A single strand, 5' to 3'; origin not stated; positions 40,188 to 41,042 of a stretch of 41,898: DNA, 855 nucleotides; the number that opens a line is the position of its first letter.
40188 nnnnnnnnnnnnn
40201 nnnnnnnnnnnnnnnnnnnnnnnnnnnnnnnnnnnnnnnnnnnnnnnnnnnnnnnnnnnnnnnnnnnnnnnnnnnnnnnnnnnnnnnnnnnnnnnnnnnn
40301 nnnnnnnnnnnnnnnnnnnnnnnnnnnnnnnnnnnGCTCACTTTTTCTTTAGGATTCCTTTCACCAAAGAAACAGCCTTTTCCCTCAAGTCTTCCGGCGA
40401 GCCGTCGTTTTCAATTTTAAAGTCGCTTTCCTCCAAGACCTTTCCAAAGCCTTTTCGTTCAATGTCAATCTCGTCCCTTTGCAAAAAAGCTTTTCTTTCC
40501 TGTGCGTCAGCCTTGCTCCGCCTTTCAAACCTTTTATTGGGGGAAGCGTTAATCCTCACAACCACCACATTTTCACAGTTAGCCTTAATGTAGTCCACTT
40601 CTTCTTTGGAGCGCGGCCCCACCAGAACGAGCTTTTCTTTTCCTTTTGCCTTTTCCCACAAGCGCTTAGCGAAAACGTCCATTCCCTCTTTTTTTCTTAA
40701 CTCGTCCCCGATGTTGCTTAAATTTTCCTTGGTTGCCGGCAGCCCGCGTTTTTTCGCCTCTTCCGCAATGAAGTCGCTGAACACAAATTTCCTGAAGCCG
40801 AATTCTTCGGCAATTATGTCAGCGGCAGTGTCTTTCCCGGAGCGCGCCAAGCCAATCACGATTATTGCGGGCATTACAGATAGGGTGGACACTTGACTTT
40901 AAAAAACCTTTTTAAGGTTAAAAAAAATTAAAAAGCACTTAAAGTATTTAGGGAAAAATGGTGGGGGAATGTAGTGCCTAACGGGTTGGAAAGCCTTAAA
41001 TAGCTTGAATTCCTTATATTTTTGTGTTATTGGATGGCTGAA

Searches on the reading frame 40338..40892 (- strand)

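Call 49: search_protein_families(library=pfam, proteins=[window:40338-40892:-], max_evalue=0.001)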
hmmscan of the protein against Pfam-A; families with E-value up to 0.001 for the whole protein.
window:40338-40892:- (184 aa): 3 families
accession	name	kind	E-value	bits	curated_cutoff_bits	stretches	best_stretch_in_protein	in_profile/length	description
PF13207.12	AAA_17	-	5.3e-12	46.6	27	1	14-134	2-128/136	AAA domain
PF13238.12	AAA_18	-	1.1e-09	39.2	29.4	1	10-136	1-119/128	AAA domain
PF21448.3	DNMK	-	3.2e-06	27.4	27.1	1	10-43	3-36/232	Deoxynucleotide monophosphate kinase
